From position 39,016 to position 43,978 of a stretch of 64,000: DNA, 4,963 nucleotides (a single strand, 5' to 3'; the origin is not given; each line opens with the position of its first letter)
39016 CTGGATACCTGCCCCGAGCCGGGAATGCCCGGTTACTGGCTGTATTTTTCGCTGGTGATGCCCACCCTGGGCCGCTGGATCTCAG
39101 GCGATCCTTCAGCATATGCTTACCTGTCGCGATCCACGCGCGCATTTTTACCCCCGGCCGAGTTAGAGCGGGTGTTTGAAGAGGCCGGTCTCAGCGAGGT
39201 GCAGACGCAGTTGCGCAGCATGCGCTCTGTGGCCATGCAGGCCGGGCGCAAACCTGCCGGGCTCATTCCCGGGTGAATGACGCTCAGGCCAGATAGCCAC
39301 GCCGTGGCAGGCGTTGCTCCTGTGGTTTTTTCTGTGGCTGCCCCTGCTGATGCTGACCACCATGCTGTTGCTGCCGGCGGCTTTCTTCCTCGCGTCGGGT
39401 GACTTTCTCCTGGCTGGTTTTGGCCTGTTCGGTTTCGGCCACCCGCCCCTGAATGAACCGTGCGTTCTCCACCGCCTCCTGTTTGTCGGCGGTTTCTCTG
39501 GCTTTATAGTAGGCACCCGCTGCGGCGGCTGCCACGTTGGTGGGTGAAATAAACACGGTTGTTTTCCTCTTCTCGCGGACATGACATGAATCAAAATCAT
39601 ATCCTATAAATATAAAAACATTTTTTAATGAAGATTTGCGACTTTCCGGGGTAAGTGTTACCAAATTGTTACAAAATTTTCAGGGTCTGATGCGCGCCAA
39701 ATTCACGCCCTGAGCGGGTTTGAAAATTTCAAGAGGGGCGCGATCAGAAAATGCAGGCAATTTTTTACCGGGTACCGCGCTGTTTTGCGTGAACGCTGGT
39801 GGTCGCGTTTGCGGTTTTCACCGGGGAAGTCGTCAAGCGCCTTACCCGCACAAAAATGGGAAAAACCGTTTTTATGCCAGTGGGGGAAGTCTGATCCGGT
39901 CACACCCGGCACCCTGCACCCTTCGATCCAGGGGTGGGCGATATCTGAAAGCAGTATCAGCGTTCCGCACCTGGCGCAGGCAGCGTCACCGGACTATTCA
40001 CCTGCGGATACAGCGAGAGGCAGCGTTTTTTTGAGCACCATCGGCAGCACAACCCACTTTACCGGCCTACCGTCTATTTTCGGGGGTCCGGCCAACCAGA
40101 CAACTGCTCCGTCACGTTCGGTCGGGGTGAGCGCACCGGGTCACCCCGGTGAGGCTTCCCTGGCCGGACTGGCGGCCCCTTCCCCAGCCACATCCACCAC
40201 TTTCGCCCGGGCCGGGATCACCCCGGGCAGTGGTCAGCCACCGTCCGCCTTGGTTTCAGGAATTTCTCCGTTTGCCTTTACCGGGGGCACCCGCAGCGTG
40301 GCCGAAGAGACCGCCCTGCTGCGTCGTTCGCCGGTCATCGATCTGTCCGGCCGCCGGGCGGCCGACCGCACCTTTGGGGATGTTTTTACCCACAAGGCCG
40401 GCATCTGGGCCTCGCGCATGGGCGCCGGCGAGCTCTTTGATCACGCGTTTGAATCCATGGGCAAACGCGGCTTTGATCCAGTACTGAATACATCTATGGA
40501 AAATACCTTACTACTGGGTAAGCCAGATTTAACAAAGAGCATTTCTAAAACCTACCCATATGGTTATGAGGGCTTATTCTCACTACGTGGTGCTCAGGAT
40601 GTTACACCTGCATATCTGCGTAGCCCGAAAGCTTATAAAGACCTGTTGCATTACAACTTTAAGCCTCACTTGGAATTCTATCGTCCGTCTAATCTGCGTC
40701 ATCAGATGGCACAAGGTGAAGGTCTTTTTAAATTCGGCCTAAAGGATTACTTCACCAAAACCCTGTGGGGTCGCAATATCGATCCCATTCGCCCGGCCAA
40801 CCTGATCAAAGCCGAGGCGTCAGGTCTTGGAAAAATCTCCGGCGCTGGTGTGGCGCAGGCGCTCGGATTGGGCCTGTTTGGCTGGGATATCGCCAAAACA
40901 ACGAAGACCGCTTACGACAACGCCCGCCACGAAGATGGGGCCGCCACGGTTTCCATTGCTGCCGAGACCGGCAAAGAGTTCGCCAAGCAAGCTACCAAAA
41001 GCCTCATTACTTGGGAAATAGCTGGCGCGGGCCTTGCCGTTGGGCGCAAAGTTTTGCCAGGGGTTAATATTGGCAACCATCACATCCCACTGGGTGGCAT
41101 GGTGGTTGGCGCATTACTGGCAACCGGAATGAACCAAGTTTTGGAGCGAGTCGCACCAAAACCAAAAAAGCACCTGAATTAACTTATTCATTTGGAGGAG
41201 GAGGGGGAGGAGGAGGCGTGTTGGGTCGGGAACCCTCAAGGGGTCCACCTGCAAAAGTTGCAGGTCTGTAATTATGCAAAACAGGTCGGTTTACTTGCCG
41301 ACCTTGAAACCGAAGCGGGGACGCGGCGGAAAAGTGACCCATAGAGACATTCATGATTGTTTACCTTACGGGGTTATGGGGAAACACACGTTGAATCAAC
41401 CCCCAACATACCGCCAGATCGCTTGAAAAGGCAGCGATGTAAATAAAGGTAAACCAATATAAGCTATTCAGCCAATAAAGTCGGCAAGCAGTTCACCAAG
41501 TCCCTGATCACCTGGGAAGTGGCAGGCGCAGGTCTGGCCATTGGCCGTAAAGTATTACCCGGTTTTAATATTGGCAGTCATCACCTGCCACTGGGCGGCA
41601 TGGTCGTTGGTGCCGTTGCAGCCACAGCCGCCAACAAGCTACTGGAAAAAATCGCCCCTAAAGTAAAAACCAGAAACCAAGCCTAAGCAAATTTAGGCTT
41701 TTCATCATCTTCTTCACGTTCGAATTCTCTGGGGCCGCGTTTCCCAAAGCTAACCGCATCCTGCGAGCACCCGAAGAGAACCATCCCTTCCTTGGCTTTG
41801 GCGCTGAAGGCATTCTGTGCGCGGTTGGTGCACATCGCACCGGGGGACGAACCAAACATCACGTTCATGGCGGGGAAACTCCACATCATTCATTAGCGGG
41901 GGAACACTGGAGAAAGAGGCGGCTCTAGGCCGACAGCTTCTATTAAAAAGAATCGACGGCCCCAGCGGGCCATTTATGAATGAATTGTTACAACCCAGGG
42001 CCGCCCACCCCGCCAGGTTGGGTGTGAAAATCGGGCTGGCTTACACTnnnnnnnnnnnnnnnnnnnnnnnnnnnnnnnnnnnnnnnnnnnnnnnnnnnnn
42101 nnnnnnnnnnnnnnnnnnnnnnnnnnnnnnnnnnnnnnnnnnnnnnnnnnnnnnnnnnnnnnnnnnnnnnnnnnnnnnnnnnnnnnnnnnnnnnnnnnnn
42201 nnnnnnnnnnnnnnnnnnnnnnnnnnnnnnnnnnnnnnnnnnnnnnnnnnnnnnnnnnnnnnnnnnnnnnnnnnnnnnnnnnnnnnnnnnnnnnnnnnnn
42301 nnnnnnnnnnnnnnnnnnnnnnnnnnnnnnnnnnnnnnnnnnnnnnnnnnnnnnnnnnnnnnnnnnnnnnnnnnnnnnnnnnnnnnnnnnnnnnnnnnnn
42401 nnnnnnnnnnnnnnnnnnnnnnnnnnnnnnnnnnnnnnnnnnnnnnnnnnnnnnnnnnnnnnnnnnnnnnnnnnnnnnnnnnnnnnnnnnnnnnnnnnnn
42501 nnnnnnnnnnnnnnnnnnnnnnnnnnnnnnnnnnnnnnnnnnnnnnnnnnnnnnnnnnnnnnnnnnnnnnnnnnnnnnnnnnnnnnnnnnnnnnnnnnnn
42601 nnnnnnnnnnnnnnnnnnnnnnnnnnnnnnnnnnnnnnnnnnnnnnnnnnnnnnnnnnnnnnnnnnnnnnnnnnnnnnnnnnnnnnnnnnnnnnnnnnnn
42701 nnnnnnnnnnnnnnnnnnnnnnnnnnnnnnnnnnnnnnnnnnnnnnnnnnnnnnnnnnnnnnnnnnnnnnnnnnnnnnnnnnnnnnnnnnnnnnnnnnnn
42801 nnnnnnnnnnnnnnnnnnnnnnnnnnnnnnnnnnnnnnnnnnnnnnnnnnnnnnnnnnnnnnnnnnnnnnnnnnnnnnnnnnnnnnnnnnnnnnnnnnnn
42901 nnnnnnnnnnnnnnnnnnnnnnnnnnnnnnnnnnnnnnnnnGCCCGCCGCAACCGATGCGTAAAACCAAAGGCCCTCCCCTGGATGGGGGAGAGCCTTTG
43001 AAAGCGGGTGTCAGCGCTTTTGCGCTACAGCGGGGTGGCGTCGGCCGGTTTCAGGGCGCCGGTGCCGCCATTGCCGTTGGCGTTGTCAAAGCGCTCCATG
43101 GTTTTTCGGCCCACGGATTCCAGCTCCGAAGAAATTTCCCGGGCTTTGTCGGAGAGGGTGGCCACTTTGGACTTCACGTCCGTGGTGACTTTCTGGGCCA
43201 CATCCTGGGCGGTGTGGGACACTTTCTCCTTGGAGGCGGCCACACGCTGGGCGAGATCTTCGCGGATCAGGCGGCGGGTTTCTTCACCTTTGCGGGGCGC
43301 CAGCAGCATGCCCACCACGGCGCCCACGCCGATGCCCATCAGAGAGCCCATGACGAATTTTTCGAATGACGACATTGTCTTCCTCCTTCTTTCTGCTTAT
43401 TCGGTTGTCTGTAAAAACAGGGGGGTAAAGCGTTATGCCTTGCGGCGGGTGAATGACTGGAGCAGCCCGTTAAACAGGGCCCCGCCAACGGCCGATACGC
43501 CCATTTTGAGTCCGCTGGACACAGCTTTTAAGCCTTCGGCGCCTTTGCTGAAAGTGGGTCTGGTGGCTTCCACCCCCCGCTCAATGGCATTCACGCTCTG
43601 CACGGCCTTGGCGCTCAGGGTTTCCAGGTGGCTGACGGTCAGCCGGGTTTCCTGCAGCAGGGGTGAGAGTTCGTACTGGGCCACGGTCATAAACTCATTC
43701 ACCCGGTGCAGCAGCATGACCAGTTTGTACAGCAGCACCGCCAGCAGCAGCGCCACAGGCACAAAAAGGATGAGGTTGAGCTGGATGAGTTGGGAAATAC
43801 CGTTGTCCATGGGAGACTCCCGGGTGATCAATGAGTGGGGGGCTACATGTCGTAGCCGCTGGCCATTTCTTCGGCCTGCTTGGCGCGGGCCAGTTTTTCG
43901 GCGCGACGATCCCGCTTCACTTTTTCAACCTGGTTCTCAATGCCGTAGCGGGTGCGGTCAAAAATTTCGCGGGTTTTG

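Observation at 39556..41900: Gene with a silent, start-less alternative C-terminal cassette: candidate polymorphic toxin or bacteriocin-like locus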

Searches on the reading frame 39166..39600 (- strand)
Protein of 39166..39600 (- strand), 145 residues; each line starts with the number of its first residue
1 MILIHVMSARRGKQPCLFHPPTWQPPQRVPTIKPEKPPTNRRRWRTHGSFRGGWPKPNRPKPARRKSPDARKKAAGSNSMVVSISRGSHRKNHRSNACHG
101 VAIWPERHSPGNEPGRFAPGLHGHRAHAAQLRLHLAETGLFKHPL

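Call 6: search_protein_families(library=pfam, proteins=[window:39166-39600:-], max_evalue=1)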
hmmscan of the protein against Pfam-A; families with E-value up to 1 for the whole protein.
window:39166-39600:- (145 aa): 0 families

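Call 7: search_protein_families(library=ncbifam, proteins=[window:39166-39600:-], max_evalue=1)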
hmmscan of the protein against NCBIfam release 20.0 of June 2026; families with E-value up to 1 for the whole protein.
window:39166-39600:- (145 aa): 0 families

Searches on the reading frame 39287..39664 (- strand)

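Call 6: search_protein_families(library=pfam, proteins=[window:39287-39664:-], max_evalue=1)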
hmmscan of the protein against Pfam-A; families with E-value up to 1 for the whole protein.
window:39287-39664:- (126 aa): 1 family
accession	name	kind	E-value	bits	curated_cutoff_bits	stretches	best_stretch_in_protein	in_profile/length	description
PF20397.3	DUF6690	-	0.056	13.4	27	1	42-117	8-82/245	Family of unknown function (DUF6690)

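Call 7: search_protein_families(library=ncbifam, proteins=[window:39287-39664:-], max_evalue=1)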
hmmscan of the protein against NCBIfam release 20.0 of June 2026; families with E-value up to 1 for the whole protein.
window:39287-39664:- (126 aa): 0 families

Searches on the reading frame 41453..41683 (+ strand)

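Call 6: search_protein_families(library=pfam, proteins=[window:41453-41683:+], max_evalue=1)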
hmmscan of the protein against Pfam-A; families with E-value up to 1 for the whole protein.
window:41453-41683:+ (77 aa): 0 families

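Call 7: search_protein_families(library=ncbifam, proteins=[window:41453-41683:+], max_evalue=1)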
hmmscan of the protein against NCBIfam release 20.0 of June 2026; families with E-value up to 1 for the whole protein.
window:41453-41683:+ (77 aa): 0 families

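Call 65: search_protein_families(library=padloc, proteins=[window:41453-41683:+], max_evalue=0.1)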
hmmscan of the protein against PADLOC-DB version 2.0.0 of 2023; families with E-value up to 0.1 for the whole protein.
window:41453-41683:+ (77 aa): 1 family
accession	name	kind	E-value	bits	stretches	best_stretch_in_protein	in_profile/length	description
PDLC03842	LeoB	-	0.025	11.5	1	23-65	434-474/568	-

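Call 66: search_protein_families(library=phrogs, proteins=[window:41453-41683:+], max_evalue=0.1)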
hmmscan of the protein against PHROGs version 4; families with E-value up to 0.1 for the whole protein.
window:41453-41683:+ (77 aa): 0 families

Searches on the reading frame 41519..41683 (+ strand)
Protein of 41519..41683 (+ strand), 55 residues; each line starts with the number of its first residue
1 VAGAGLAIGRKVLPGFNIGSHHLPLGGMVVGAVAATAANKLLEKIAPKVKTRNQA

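Call 74: find_encoding_contigs(protein=window:41519-41683:+, flank=3000, max_places=10)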
Protein window:41519-41683:+ (55 aa): 2 contigs read that carry it; 1 place shown.
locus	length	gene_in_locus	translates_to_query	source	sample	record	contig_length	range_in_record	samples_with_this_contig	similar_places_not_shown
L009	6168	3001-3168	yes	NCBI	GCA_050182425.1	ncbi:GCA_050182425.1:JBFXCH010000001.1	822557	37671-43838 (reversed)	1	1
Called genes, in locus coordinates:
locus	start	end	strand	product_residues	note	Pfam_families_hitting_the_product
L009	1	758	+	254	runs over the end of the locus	PF01209:Ubie_methyltran, PF01135:PCMT (weak), PF13489:Methyltransf_23, PF13847:Methyltransf_31, PF08241:Methyltransf_11, PF08242:Methyltransf_12, PF13649:Methyltransf_25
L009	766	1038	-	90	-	-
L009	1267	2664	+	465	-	-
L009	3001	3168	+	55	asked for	-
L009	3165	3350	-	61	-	-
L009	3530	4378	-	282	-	PF04951:Peptidase_M55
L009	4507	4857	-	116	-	PF12732:YtxH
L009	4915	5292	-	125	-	-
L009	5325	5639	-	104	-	-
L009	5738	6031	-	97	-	-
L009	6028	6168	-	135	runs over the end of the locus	-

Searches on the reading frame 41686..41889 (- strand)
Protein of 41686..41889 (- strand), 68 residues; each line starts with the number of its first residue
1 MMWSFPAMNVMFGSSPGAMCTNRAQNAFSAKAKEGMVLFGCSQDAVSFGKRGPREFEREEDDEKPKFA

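Call 6: search_protein_families(library=pfam, proteins=[window:41686-41889:-], max_evalue=1)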
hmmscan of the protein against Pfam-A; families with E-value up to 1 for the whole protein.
window:41686-41889:- (68 aa): 0 families

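Call 7: search_protein_families(library=ncbifam, proteins=[window:41686-41889:-], max_evalue=1)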
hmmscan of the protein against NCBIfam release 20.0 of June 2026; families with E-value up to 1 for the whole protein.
window:41686-41889:- (68 aa): 2 families
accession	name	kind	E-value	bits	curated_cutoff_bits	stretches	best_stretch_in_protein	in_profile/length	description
NF033628.1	snapalysin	exception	0.12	12.2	300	1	4-28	167-191/207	snapalysin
NF052358.1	GMPRedGuaB1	equivalog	0.24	10.5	675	1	10-50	293-331/479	GMP reductase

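Call 65: search_protein_families(library=padloc, proteins=[window:41686-41889:-], max_evalue=0.1)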
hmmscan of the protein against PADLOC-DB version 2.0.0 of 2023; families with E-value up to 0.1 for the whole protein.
window:41686-41889:- (68 aa): 0 families

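Call 66: search_protein_families(library=phrogs, proteins=[window:41686-41889:-], max_evalue=0.1)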
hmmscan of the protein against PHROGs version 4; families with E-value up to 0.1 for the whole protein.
window:41686-41889:- (68 aa): 0 families

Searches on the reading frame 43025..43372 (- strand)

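Call 30: search_protein_families(library=pfam, proteins=[window:43025-43372:-], max_evalue=0.001)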
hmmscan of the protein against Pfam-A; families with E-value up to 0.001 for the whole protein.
window:43025-43372:- (115 aa): 1 family
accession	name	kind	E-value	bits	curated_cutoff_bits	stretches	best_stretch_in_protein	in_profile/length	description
PF12732.12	YtxH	-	1e-12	48.7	37.5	1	8-77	2-70/71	YtxH-like protein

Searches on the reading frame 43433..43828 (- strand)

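Call 30: search_protein_families(library=pfam, proteins=[window:43433-43828:-], max_evalue=0.001)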
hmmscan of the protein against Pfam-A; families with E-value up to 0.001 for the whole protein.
window:43433-43828:- (131 aa): 1 family
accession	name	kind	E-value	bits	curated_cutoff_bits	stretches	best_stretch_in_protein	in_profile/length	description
PF06103.16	DUF948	-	8.5e-05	23.1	37.2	1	22-88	10-76/89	Bacterial protein of unknown function (DUF948)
